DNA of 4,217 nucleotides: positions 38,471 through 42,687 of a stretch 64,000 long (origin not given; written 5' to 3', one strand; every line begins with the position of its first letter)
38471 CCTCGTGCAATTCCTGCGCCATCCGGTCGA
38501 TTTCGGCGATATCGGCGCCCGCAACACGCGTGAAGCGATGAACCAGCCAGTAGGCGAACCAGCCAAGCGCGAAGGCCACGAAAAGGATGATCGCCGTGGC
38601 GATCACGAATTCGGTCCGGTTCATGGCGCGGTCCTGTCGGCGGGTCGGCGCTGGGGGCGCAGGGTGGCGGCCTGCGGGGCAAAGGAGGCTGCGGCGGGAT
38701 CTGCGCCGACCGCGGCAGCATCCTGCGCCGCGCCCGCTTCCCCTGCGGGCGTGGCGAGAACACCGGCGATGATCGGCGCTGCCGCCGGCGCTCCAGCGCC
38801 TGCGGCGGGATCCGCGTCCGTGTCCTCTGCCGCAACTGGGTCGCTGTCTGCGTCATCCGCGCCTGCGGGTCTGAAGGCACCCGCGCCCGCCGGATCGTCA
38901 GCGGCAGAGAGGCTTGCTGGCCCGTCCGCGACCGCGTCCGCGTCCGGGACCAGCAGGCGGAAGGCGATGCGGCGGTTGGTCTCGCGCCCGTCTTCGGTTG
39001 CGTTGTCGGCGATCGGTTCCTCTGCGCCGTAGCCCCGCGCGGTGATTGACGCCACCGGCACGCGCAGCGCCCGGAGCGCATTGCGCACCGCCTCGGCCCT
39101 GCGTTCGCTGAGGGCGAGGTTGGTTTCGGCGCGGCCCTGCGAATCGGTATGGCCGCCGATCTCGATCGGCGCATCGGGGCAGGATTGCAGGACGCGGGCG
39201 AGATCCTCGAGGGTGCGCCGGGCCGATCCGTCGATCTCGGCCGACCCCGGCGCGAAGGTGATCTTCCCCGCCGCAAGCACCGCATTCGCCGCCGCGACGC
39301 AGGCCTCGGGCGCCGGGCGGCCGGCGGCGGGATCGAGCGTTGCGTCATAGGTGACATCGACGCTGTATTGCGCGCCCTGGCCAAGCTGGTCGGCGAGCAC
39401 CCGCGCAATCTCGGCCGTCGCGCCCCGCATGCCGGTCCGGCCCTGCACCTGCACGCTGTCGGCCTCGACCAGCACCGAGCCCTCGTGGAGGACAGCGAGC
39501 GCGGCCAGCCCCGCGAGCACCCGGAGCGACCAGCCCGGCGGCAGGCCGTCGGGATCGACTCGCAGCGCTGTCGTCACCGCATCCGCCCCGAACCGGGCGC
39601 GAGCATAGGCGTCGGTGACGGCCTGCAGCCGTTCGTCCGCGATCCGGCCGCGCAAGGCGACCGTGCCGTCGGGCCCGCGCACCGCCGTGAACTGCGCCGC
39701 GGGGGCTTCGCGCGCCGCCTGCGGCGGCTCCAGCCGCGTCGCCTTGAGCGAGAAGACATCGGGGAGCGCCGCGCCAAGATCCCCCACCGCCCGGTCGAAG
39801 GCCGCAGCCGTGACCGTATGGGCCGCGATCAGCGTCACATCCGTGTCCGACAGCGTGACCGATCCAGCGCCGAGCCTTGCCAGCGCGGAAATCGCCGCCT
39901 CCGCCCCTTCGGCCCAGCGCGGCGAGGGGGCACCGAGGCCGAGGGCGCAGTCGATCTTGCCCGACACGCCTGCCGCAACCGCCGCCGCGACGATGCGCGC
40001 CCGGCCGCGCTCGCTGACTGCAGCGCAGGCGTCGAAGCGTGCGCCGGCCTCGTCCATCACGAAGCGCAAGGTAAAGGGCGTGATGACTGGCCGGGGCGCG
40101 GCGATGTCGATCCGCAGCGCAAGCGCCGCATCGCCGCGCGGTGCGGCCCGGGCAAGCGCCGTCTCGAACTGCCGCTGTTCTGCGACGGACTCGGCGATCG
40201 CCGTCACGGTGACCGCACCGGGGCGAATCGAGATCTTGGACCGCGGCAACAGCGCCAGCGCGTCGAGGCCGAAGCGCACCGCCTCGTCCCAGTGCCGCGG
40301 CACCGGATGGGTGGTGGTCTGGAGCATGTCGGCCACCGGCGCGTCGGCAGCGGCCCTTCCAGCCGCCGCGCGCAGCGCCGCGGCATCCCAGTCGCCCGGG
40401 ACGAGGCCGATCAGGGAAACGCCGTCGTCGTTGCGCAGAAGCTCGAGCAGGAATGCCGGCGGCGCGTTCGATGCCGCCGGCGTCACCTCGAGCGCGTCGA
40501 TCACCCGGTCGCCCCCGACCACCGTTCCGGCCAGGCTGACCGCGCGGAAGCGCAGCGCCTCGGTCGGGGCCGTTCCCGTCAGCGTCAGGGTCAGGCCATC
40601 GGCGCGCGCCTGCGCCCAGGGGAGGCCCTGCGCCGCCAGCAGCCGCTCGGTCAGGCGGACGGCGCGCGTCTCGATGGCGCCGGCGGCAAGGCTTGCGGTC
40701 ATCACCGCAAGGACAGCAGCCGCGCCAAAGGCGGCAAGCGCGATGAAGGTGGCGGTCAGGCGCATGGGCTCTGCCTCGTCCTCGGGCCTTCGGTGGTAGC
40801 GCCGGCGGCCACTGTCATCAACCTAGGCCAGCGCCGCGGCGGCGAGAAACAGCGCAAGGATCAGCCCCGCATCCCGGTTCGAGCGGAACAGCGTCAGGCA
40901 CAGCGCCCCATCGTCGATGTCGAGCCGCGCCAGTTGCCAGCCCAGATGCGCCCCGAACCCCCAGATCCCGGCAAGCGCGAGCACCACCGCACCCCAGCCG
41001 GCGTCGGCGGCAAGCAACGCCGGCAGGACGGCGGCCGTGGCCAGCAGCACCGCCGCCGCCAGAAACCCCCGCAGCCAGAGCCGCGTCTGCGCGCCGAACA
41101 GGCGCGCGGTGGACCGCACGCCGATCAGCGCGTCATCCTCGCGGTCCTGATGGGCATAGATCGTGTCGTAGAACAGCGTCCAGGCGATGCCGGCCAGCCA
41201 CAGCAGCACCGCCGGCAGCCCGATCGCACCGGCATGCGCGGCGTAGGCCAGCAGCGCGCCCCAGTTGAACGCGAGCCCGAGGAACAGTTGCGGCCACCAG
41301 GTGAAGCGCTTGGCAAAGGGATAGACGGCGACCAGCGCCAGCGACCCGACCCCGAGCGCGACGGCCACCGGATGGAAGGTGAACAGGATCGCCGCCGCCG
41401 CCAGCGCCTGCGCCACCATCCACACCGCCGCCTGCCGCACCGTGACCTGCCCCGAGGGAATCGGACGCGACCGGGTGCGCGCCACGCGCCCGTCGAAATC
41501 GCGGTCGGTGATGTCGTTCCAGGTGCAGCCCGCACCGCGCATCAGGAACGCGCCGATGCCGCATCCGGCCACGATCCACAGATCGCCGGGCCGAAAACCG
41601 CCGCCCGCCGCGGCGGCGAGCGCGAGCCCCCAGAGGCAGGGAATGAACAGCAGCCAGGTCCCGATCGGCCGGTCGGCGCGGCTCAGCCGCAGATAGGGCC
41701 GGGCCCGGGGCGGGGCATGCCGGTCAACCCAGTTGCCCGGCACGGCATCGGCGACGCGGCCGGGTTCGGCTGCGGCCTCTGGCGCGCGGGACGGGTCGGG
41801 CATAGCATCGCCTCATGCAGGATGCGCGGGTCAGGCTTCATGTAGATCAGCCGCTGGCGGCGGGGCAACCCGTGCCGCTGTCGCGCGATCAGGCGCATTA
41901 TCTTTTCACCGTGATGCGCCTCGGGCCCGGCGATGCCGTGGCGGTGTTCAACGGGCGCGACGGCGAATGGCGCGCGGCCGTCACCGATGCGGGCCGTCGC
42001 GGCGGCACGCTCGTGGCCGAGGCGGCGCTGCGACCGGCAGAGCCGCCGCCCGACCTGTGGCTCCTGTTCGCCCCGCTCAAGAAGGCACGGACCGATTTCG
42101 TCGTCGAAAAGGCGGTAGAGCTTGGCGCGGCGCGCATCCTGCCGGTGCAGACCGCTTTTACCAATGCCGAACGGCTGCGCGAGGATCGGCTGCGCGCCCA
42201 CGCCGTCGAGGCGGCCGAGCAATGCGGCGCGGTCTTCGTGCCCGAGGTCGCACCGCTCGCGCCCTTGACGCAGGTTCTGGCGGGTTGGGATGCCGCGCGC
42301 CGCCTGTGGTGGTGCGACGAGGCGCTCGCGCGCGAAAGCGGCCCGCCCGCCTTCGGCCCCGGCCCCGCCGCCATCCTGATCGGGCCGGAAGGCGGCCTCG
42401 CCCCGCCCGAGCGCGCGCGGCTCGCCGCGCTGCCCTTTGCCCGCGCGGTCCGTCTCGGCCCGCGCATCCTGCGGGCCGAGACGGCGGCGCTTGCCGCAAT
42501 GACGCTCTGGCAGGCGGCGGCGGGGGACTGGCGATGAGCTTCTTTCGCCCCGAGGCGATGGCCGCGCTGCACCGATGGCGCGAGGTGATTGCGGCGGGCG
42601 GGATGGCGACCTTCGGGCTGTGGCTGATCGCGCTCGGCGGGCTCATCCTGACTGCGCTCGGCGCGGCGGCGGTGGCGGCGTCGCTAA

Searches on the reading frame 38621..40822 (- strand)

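Call 18: search_protein_families(library=pfam, proteins=[window:38621-40822:-], max_evalue=0.00001)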
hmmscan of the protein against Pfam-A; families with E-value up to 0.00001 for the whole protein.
window:38621-40822:- (733 aa): 2 families
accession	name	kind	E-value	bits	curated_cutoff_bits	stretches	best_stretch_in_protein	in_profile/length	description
PF00691.25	OmpA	-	3.8e-23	82.1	27.2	1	522-617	1-98/98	OmpA family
PF04972.22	BON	-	2.8e-08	34.3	27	0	79-115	33-69/69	BON domain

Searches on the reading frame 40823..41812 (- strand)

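Call 19: search_protein_families(library=pfam, proteins=[window:40823-41812:-], max_evalue=0.00001)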
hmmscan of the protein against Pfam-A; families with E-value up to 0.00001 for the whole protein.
window:40823-41812:- (329 aa): 1 family
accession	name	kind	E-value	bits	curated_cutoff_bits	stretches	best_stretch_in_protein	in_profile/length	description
PF01040.23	UbiA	-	4.2e-54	183.9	34.2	1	55-289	1-228/250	UbiA prenyltransferase family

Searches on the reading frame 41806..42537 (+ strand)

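Call 19: search_protein_families(library=pfam, proteins=[window:41806-42537:+], max_evalue=0.00001)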
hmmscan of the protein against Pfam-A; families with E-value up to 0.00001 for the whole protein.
window:41806-42537:+ (243 aa): 2 families
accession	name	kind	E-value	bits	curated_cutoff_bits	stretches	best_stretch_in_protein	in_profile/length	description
PF04452.19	Methyltrans_RNA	-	4.1e-37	127.8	23.9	1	81-236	4-165/165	RNA methyltransferase domain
PF20260.4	PUA_4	-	1.4e-13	51.2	23.9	1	25-69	1-45/48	RNA methyltransferase PUA domain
